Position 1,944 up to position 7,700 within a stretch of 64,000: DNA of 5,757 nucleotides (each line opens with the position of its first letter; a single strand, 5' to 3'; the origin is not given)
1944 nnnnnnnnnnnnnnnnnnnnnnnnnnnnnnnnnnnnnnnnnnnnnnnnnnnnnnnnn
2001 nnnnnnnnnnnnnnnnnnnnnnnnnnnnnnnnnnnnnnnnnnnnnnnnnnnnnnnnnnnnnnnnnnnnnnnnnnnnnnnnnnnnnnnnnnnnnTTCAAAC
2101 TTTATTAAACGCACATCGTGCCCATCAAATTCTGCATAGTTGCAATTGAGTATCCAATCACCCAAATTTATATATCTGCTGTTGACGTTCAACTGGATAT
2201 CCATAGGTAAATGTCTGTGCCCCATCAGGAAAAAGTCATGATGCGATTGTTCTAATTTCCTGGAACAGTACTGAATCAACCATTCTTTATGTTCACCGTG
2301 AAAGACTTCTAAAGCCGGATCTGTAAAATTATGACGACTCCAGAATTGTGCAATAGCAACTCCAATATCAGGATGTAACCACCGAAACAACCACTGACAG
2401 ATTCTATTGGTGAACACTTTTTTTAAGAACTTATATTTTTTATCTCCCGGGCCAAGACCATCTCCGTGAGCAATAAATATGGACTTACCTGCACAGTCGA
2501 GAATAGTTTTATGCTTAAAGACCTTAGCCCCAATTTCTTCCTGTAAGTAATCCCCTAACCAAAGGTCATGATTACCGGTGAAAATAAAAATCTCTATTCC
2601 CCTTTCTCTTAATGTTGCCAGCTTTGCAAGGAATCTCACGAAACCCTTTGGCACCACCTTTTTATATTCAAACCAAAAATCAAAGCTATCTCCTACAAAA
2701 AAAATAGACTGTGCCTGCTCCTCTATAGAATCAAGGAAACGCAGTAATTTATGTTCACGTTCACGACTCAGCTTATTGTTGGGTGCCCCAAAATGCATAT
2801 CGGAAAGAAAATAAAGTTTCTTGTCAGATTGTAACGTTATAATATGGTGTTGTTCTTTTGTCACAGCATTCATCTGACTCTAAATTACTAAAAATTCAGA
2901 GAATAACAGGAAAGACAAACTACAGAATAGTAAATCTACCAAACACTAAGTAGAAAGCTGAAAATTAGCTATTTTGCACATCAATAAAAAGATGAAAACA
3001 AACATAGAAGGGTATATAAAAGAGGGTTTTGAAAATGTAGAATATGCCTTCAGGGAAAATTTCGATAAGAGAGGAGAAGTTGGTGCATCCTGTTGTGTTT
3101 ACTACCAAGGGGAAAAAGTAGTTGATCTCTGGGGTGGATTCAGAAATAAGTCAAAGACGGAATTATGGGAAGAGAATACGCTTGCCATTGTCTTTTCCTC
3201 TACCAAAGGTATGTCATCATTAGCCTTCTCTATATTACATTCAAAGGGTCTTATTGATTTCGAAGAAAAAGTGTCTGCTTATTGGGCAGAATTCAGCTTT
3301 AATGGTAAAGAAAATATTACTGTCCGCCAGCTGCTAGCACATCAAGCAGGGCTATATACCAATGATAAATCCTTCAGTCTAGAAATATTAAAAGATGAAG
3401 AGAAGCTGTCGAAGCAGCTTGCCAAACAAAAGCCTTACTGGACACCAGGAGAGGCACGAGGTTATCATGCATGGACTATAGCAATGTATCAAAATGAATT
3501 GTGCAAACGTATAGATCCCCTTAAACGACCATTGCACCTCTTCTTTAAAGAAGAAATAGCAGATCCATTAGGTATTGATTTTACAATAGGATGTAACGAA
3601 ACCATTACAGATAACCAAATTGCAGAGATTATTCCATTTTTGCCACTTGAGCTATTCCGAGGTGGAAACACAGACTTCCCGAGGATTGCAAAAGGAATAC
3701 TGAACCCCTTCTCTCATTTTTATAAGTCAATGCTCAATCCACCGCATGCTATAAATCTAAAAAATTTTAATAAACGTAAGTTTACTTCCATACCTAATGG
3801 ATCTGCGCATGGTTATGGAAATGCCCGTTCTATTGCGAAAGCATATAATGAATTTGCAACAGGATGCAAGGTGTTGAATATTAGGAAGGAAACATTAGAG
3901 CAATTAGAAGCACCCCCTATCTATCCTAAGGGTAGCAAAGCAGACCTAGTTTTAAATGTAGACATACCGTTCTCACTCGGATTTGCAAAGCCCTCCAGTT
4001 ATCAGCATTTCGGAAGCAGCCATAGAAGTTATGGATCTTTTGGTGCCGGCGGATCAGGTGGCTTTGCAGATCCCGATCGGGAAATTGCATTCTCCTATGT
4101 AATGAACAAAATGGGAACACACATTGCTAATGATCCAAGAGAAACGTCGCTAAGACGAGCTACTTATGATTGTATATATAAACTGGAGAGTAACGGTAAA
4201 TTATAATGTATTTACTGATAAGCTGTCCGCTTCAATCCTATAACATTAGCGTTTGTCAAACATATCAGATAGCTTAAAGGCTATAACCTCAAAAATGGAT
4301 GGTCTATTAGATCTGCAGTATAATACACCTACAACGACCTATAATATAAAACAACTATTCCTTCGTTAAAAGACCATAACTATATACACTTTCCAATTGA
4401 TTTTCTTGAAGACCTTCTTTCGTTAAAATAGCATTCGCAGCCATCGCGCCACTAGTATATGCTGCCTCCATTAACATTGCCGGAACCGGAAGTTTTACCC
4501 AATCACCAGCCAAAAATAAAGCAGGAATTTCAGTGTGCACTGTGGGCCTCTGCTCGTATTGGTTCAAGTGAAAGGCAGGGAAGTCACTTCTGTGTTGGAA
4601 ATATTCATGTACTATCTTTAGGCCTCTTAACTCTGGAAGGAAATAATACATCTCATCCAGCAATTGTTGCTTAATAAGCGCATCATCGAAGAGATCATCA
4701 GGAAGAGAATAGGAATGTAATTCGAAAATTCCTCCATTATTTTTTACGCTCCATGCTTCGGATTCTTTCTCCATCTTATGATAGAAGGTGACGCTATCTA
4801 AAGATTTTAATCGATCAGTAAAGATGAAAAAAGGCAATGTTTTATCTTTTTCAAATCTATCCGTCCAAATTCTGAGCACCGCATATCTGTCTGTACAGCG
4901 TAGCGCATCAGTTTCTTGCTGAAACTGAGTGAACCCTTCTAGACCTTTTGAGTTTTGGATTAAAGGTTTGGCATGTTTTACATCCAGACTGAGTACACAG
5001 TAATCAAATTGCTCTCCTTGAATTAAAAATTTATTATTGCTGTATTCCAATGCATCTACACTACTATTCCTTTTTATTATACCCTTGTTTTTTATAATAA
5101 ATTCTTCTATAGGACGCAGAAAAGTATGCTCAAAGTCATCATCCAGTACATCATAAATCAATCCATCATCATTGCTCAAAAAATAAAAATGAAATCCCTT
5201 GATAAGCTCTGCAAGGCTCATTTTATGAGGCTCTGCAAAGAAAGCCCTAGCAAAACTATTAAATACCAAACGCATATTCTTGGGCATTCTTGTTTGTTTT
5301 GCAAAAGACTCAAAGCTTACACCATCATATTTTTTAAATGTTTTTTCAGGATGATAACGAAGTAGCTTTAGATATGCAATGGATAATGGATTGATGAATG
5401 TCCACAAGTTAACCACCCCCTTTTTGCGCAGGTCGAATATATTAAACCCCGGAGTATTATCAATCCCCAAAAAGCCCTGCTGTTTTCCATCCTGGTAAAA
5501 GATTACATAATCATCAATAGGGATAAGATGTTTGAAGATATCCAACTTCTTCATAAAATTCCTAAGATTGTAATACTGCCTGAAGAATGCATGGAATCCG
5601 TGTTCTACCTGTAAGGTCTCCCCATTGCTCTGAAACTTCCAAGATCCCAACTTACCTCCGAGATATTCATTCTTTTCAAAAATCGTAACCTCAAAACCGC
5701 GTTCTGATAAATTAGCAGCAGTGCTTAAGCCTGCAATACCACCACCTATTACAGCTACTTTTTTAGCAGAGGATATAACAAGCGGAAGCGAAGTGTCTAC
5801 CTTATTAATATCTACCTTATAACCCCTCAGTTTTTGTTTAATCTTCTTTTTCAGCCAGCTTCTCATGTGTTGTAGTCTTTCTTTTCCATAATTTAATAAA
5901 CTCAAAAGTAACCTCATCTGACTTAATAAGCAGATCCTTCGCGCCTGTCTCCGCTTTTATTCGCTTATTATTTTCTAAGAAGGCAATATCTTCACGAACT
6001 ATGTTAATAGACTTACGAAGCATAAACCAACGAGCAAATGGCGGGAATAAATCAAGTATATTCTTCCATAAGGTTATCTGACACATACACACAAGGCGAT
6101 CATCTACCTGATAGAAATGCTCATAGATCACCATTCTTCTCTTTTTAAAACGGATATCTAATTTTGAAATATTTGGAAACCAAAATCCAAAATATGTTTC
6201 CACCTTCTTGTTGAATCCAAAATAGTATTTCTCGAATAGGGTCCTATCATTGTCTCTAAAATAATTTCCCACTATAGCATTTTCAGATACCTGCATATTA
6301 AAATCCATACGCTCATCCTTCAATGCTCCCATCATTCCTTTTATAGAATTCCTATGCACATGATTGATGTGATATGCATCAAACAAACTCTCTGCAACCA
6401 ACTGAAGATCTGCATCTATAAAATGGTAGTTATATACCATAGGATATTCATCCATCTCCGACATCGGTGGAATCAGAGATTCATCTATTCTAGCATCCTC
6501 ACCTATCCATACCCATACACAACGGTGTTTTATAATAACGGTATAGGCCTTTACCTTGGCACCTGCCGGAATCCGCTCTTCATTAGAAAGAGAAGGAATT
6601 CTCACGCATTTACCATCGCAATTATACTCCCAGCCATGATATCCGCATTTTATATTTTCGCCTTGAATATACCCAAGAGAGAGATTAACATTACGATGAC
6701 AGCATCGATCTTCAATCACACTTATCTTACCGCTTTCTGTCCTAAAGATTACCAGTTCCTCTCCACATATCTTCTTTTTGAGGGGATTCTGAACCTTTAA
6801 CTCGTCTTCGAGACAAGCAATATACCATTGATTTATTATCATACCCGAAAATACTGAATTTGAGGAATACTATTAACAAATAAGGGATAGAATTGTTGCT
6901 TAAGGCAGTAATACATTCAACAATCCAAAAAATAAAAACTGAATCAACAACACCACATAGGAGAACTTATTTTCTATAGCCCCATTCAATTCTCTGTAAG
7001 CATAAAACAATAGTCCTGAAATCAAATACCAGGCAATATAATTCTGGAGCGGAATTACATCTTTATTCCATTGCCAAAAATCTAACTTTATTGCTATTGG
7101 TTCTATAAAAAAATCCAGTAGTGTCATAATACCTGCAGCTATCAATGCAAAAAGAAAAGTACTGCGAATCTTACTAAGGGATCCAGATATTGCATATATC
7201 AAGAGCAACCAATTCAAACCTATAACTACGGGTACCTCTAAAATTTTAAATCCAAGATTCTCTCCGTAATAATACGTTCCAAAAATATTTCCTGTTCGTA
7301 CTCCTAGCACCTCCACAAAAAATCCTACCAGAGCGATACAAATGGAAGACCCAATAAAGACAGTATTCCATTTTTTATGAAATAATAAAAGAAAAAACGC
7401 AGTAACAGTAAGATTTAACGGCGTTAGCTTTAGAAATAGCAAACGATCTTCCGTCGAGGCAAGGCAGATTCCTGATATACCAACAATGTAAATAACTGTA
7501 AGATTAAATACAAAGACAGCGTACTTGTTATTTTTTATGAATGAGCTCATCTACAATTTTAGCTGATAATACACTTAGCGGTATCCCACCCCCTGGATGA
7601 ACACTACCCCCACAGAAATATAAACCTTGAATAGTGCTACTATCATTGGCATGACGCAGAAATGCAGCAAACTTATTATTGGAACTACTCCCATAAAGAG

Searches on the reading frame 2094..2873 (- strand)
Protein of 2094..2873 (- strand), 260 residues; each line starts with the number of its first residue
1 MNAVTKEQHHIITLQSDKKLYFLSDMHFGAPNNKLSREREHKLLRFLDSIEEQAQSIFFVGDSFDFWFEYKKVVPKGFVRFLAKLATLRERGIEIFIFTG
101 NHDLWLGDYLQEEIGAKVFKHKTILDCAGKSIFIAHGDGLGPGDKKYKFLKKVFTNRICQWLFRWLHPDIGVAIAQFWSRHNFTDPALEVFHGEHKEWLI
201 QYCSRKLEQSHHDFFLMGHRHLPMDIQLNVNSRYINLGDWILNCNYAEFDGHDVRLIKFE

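Call 9: search_protein_families(library=pfam, proteins=[window:2094-2873:-], max_evalue=0.01)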
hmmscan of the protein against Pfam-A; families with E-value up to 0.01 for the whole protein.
window:2094-2873:- (260 aa): 1 family
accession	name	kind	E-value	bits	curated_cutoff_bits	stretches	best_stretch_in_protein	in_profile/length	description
PF12850.12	Metallophos_2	-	2.1e-06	28.2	27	1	20-141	3-91/154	Calcineurin-like phosphoesterase superfamily domain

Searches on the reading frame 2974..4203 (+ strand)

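Call 9: search_protein_families(library=pfam, proteins=[window:2974-4203:+], max_evalue=0.01)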
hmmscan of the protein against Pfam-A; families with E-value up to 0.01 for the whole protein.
window:2974-4203:+ (410 aa): 1 family
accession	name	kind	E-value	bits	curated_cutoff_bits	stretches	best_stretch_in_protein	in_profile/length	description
PF00144.29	Beta-lactamase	-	9.3e-43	147.1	27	1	27-382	2-313/329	Beta-lactamase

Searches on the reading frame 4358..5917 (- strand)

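Call 9: search_protein_families(library=pfam, proteins=[window:4358-5917:-], max_evalue=0.01)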
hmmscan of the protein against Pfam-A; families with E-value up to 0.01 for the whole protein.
window:4358-5917:- (520 aa): 17 families
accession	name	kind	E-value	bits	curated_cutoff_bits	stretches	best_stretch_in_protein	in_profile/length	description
PF01593.30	Amino_oxidase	-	1.1e-27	97.9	19.8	1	61-498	1-443/443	Flavin containing amine oxidoreductase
PF13450.12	NAD_binding_8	-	2e-17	63.7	21.9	1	56-125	1-68/68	NAD(P)-binding Rossmann-like domain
PF01266.30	DAO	-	9e-10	39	27.9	1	53-88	1-37/353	FAD dependent oxidoreductase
PF00743.25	FMO-like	-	9.6e-07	28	22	1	51-142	1-82/532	Flavin-binding monooxygenase-like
PF00890.30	FAD_binding_2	-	2.1e-06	27.6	20.4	1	54-89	2-37/414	FAD binding domain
PF03486.20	HI0933_like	-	2.8e-06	27.4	50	1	53-90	2-39/244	HI0933-like protein Rossmann domain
PF07992.20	Pyr_redox_2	-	3.3e-06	27.2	26.1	1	52-87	1-37/291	Pyridine nucleotide-disulphide oxidoreductase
PF12831.13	FAD_oxidored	-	0.0001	22.2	27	1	54-92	2-40/416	FAD dependent oxidoreductase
PF00070.33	Pyr_redox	-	0.00024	22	22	1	53-87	1-35/82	Pyridine nucleotide-disulphide oxidoreductase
PF01494.25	FAD_binding_3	-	0.00037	20.3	22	1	53-83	3-33/349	FAD binding domain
PF01262.27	AlaDh_PNT_C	-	0.00051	20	23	1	51-86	28-63/214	Alanine dehydrogenase/PNT, C-terminal domain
PF02737.24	3HCDH_N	-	0.0011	19.3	22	0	53-84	1-32/180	3-hydroxyacyl-CoA dehydrogenase, NAD binding domain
PF01946.23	Thi4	-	0.0012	18.5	26.2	1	52-93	18-58/235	Thi4 family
PF05834.18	Lycopene_cycl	-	0.0025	17.4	23.4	1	54-101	2-52/380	Lycopene cyclase protein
PF13454.12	NAD_binding_9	-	0.0028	18.1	21.8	1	55-89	1-37/155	FAD-NAD(P)-binding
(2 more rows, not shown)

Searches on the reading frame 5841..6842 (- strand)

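Call 9: search_protein_families(library=pfam, proteins=[window:5841-6842:-], max_evalue=0.01)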
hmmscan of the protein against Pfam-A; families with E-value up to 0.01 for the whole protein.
window:5841-6842:- (334 aa): 2 families
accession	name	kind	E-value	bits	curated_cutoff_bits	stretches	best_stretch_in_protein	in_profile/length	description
PF00355.32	Rieske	-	3e-24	85.2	20.3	1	5-87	1-83/88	Rieske [2Fe-2S] domain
PF19112.6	VanA_C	-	0.0004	21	23.5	1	142-236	1-98/193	Vanillate O-demethylase oxygenase C-terminal domain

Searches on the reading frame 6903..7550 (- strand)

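Call 9: search_protein_families(library=pfam, proteins=[window:6903-7550:-], max_evalue=0.01)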
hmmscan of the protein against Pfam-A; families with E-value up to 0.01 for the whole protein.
window:6903-7550:- (216 aa): 1 family
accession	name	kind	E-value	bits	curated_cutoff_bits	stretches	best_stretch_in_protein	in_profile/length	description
PF04240.17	Caroten_synth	-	5.9e-24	85.6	25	1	64-213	25-191/209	Carotenoid biosynthesis protein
